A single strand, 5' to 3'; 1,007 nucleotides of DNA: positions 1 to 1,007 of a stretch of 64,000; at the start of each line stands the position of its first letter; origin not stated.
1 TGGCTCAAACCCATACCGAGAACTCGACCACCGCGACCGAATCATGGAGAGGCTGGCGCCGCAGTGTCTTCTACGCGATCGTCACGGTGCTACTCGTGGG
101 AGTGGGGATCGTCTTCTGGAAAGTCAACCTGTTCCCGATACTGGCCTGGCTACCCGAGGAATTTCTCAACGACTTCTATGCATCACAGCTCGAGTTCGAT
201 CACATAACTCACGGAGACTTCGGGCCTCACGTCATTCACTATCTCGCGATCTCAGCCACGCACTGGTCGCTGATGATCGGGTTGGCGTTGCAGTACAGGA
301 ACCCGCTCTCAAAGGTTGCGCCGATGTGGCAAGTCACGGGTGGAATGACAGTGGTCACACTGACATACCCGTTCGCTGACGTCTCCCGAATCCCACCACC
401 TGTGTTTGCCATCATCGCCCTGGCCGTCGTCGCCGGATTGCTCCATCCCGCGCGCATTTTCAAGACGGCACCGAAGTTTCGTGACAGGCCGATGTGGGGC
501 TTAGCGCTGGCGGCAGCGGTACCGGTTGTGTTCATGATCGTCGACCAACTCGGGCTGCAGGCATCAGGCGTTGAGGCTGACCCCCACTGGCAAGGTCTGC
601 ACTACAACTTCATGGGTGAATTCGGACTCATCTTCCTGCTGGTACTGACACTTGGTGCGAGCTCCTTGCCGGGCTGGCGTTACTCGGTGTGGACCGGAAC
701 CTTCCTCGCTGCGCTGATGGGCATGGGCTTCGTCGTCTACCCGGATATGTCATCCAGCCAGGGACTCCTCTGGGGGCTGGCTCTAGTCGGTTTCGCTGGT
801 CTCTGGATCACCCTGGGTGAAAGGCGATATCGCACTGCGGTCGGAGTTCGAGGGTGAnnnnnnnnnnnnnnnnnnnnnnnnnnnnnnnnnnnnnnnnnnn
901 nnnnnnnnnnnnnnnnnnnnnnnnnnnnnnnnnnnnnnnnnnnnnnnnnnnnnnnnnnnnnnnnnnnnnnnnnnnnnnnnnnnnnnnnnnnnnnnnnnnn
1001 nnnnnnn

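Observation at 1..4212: Duplicated two-gene membrane-protein module (X1-Y1 ... Y2-X2) flanking a TetR regulator and a fifth membrane protein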

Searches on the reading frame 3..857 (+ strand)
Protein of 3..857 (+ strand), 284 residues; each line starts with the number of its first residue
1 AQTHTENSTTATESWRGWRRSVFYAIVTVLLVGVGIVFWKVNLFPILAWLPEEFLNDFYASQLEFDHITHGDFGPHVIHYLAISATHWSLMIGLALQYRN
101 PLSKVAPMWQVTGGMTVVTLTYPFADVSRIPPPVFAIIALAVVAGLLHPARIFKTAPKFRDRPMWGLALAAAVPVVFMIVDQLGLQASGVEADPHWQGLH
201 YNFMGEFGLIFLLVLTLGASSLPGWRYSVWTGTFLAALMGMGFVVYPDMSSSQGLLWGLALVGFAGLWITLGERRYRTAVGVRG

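Call 9: search_protein_families(library=pfam, proteins=[window:3-857:+], max_evalue=1)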
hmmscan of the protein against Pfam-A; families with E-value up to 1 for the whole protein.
window:3-857:+ (284 aa): 1 family
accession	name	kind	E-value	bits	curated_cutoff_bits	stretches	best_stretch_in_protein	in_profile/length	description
PF09843.14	DUF2070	-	0.00023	20.1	30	1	107-283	12-186/561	Predicted membrane protein (DUF2070)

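Call 12: search_protein_families(library=ncbifam, proteins=[window:3-857:+], max_evalue=1)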
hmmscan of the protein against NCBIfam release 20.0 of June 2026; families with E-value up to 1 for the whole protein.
window:3-857:+ (284 aa): 1 family
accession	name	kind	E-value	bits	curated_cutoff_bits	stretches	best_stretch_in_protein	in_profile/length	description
NF007906.0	PRK10617.1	equivalog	0.19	11.5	349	1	11-40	11-42/200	cytochrome c-type protein NapC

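Call 36: find_homologous_proteins(query=window:3-857:+, max_evalue=0.001)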
Query window:3-857:+ (284 aa): 50 proteins with E <= 0.001 among 8000 candidates.
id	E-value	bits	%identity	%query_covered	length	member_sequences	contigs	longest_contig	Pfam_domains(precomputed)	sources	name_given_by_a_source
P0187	5.4e-188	642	100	100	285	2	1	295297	-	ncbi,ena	-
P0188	1.6e-173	594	92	100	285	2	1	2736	-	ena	-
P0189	8.7e-143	493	75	95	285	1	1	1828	-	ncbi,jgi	-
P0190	2.4e-134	465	76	93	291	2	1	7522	-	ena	-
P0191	3.3e-128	445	69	98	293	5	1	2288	-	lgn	-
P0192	5.4e-127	441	70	94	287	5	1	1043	-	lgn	-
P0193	7.1e-127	441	68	98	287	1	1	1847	-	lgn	-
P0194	1.6e-126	440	69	98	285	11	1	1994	-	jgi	jgi:hypothetical protein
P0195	1.0e-125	437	69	95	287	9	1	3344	-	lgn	-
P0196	1.7e-123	430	67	98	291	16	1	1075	-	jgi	jgi:hypothetical protein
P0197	3.9e-123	429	66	98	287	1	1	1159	-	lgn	-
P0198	2.3e-122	426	66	96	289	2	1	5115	-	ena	-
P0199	5.3e-120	418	67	96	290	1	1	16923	-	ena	-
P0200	8.9e-120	418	65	95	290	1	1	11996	-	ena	-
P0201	2.9e-117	409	68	93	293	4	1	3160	-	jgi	jgi:hypothetical protein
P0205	1.7e-110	387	65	92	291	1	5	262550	-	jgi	jgi:hypothetical protein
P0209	9.4e-102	358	58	96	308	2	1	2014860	-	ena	-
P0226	5.2e-85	303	53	97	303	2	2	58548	-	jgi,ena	-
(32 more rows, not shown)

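Call 50: find_encoding_contigs(protein=P0209, flank=6000, max_places=3)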
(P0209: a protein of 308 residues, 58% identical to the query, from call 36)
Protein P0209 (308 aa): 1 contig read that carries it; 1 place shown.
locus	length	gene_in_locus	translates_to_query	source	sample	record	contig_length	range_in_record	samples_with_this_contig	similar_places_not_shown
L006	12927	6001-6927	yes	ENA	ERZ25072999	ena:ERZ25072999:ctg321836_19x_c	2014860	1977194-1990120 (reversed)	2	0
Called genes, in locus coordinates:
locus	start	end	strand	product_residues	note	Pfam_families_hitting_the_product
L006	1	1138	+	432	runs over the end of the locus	PF00675:Peptidase_M16, PF05193:Peptidase_M16_C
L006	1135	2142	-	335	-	PF00571:CBS (faint), PF01769:MgtE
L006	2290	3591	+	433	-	PF05193:Peptidase_M16_C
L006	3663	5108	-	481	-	PF01946:Thi4, PF01266:DAO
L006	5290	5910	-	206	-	PF00440:TetR_N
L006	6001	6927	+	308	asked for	-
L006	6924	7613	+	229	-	-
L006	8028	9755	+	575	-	PF01979:Amidohydro_1 (faint), PF07969:Amidohydro_3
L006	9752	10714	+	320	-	PF20434:BD-FAE, PF07859:Abhydrolase_3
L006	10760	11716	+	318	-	PF20434:BD-FAE, PF07859:Abhydrolase_3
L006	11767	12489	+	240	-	PF13350:Y_phosphatase3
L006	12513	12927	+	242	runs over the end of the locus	PF13350:Y_phosphatase3, PF22784:PTP-SAK (weak)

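Call 51: find_encoding_contigs(protein=P0205, flank=6000, max_places=3)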
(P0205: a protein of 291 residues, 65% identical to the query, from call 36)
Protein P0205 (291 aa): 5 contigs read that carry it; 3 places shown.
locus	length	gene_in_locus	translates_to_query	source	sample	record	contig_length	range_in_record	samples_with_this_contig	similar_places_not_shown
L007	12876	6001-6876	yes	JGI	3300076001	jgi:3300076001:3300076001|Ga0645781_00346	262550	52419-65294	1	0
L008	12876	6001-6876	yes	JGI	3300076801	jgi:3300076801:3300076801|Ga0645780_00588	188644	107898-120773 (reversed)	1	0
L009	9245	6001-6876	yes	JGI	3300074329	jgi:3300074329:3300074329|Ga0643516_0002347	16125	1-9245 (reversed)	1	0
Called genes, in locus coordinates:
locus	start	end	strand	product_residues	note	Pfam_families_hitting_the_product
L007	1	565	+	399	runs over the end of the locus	PF00067:p450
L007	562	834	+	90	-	-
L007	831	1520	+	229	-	PF03588:Leu_Phe_trans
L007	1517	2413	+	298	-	PF00582:Usp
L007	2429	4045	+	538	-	PF00989:PAS, PF08448:PAS_4, PF13188:PAS_8, PF08447:PAS_3 (weak), PF13426:PAS_9, PF00512:HisKA, PF02518:HATPase_c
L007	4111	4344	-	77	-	PF01037:AsnC_trans_reg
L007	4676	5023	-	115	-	-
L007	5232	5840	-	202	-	PF00440:TetR_N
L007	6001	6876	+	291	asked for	-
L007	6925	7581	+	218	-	-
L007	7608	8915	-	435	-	-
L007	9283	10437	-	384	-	PF13646:HEAT_2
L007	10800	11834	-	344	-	PF08240:ADH_N, PF00107:ADH_zinc_N, PF13602:ADH_zinc_N_2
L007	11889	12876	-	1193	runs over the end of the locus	PF12773:DZR, PF13240:Zn_Ribbon_1 (weak), PF13248:Zn_ribbon_3 (faint), PF00211:Guanylate_cyc, PF13191:AAA_16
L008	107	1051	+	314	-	PF00067:p450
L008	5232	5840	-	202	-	PF00440:TetR_N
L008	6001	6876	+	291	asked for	-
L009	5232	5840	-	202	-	PF00440:TetR_N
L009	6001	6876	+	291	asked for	-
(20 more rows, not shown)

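Call 52: find_encoding_contigs(protein=P0226, flank=6000, max_places=3)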
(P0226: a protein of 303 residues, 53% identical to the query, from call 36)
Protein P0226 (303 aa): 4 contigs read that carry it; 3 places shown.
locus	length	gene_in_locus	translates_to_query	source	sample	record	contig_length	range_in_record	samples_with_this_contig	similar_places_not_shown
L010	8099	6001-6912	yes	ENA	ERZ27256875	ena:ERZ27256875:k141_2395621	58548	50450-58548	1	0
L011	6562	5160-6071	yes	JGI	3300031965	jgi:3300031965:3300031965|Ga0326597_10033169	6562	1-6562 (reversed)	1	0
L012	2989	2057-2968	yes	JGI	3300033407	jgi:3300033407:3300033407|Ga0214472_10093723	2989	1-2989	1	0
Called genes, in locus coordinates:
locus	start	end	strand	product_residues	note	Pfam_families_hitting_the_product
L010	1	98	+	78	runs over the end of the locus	-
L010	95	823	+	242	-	-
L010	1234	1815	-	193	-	PF04191:PEMT, PF04140:ICMT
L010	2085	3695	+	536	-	PF00196:GerE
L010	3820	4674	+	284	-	PF00561:Abhydrolase_1, PF12146:Hydrolase_4, PF12697:Abhydrolase_6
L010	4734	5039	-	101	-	-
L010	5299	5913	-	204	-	PF00440:TetR_N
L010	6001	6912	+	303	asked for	-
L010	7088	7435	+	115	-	-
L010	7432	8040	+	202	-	-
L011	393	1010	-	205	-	PF04140:ICMT, PF04191:PEMT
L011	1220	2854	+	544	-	PF00196:GerE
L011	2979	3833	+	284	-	PF00561:Abhydrolase_1, PF12146:Hydrolase_4, PF12697:Abhydrolase_6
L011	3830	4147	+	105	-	PF00196:GerE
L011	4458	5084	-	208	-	PF00440:TetR_N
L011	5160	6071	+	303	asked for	-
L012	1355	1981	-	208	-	PF00440:TetR_N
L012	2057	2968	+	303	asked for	-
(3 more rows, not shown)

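Call 56: predict_structure(alignment_id=A3)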
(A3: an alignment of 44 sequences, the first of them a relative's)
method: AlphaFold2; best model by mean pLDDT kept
length: 285 residues; sequences in the alignment: 44
mean_pLDDT: 90.2   pTM: 0.88
mean pLDDT of the five models: 90.2, 90.0, 89.7, 89.1, 87.4
residues with pLDDT >= 90: 213; 70-90: 55; 50-70: 5; < 50: 12
segments of 3 or more residues with pLDDT < 50: 1-12
pLDDT, mean of each block of 10 residues (from residue 1): 36 70 97 94 93 92 85 85 94 97 96 95 90 90 97 91 96 96 92 84 94 98 97 98 94 92 98 95 72
secondary structure, 60 per line:
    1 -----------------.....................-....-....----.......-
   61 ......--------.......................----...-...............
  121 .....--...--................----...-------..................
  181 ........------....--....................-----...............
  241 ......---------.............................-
elements in order: H18-38 H40-43 H45-48 H53-59 H61-66 H75-97 H106-125 H133-148 H163-188 H195-198 H201-220 H226-246 H256-284

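Call 58: search_protein_families(library=pfam, alignment_id=A3, max_evalue=0.01)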
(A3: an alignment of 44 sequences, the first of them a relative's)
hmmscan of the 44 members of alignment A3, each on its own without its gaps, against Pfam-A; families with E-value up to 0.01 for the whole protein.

A. member 1, P0187 (285 aa): 1 family
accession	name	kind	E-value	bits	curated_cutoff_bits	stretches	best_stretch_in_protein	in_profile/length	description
PF09843.14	DUF2070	-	0.00024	20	30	1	108-284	12-186/561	Predicted membrane protein (DUF2070)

B. families by the number of members that match (of 44 scanned): 4 families
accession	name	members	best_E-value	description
PF09843.14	DUF2070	3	0.00024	Predicted membrane protein (DUF2070)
PF11992.13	TgpA_N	1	0.0011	TgpA N-terminal domain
PF20139.4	DUF6529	1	0.0044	Family of unknown function (DUF6529)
PF05421.16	DUF751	1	0.0083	Protein of unknown function (DUF751)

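Call 64: list_cluster_members(proteins=[P0187, P0001, P0021, P0189])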
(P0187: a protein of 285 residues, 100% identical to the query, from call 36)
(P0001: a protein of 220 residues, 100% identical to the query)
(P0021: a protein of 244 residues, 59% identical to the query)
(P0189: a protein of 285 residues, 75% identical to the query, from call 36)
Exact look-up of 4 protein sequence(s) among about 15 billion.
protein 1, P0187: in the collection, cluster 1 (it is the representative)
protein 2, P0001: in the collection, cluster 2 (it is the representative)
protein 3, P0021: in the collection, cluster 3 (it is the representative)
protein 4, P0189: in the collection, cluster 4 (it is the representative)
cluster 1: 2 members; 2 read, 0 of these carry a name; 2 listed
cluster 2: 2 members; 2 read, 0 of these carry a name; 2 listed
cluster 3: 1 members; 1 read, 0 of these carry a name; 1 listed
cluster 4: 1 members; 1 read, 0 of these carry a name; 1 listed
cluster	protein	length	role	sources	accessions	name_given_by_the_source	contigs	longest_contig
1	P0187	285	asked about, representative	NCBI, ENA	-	-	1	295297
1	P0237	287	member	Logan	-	-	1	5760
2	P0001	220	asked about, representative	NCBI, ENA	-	-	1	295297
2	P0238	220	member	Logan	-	-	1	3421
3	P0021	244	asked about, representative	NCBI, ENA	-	-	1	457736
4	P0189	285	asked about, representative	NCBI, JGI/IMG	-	-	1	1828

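Call 66: find_encoding_contigs(protein=P0237, flank=10000, max_places=2)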
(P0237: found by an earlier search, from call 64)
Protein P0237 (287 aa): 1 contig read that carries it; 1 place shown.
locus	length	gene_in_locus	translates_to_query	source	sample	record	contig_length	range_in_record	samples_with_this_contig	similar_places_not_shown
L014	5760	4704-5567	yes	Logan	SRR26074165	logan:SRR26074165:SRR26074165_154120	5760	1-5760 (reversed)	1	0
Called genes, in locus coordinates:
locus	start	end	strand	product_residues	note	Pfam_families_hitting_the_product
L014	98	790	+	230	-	-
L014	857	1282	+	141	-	PF08281:Sigma70_r4_2, PF04545:Sigma70_r4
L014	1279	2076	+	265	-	-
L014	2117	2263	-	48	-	-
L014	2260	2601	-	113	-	PF04075:F420H2_quin_red (weak)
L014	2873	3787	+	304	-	PF00561:Abhydrolase_1, PF12697:Abhydrolase_6, PF12146:Hydrolase_4, PF06821:Ser_hydrolase (faint), PF08386:Abhydrolase_4 (weak)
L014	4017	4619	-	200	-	PF00440:TetR_N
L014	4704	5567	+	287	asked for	-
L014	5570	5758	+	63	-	?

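Call 78: search_protein_families(library=padloc, proteins=[P0187], max_evalue=0.01)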
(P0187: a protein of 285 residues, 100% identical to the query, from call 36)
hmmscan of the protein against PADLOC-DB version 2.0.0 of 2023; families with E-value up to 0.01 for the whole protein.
P0187 (285 aa): 0 families

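Call 79: search_protein_families(library=phrogs, proteins=[P0187], max_evalue=0.01)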
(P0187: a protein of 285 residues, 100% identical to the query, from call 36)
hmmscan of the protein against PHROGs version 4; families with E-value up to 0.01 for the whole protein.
P0187 (285 aa): 0 families

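Call 82: fold_search(model_id=the predicted structure, library=pdb)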
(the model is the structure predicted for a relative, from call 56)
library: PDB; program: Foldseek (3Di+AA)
matches with E <= 10: 412; with E <= 0.001: 0
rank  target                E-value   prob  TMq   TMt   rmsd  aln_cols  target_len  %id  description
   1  8ght_A                3.2e-01  0.20  0.18  0.17  16.1       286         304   16  Cryo-electron microscopy structure of the zinc transporter from Bordetella bronchiseptica (released 2023-06-21)
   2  8q3v_c                3.9e-01  0.28  0.21  0.23  17.5       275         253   11  Cryo-EM structure of the methanogenic Na+ translocating N5-methyl-H4MPT:CoM methyltransferase complex (released 2024-07-10)
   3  8tlp_B                4.4e-01  0.25  0.20  0.23  14.5       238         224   16  Computationally designed tunable C2 symmetric tandem repeat homodimer, D_3_633_8x without peptide (released 2024-12-11)
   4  4z34                  4.4e-01  0.09  0.13  0.10  24.3       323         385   11  Crystal Structure of Human Lysophosphatidic Acid Receptor 1 in complex with ONO9780307 (released 2015-06-03)
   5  4uhr                  4.8e-01  0.12  0.17  0.15  22.0       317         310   12  Thermostabilised HUMAN A2a Receptor with CGS21680 bound (released 2015-04-08)
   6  9qtq_G                5.2e-01  0.33  0.23  0.25  17.4       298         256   10  Structure of the energy converting methyltransferase (Mtr) of Methanosarcina mazei in complex with a novel protein bin (released 2025-12-24)
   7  8jhc_R                5.7e-01  0.13  0.17  0.12  27.0       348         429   12  FZD3 in inactive state (released 2024-01-17)
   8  8jcu_3                5.9e-01  0.13  0.18  0.09  21.0       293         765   14  Cryo-EM structure of mGlu2-mGlu3 heterodimer in presence of LY341495 (dimerization mode I) (released 2023-06-21)
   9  8b4o_A                6.5e-01  0.20  0.20  0.15  18.8       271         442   10  Cryo-EM structure of cytochrome bd oxidase from C. glutamicum (released 2022-12-28)
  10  8q3v_C                7.0e-01  0.21  0.22  0.24  17.5       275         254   11  Cryo-EM structure of the methanogenic Na+ translocating N5-methyl-H4MPT:CoM methyltransferase complex (released 2024-07-10)
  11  7tai_A                7.0e-01  0.09  0.14  0.11  16.8       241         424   12  Structure of STEAP2 in complex with ligands (released 2023-01-25)
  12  9l76_A                7.0e-01  0.09  0.16  0.11  19.4       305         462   12  Structures and mechanism of the nicotinamide nucleotide transhydrogenase from E. coli (released 2026-01-07)
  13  4qtn_A                8.7e-01  0.13  0.18  0.21  19.7       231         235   15  Crystal structure of the Vitamin B3 transporter PnuC (released 2014-10-08)
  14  5ze6_D                8.7e-01  0.09  0.16  0.15  17.0       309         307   12  CRYSTAL STRUCTURE OF OCTAPRENYL PYROPHOSPHATE SYNTHASE FROM ESCHERICHIA COLI WITH BPH-981 (released 2019-02-27)
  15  5hwx                  9.1e-01  0.11  0.19  0.19  19.5       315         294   15  Structural mechanisms of extracellular ion exchange and induced binding-site occlusion in the sodium-calcium exchanger N (released 2016-05-11)
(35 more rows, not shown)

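Call 90: search_protein_families(library=pfam, proteins=[L006:6924-7613:+, L007:6925-7581:+, L010:7088-7435:+, L010:7432-8040:+], max_evalue=0.01)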
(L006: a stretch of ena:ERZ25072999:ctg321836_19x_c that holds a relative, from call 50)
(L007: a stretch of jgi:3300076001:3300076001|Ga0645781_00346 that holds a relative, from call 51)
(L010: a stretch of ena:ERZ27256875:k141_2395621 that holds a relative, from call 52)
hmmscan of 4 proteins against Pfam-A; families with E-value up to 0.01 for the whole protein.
L006:6924-7613:+ (229 aa): 0 families

L007:6925-7581:+ (218 aa): 0 families

L010:7088-7435:+ (115 aa): 0 families

L010:7432-8040:+ (202 aa): 0 families
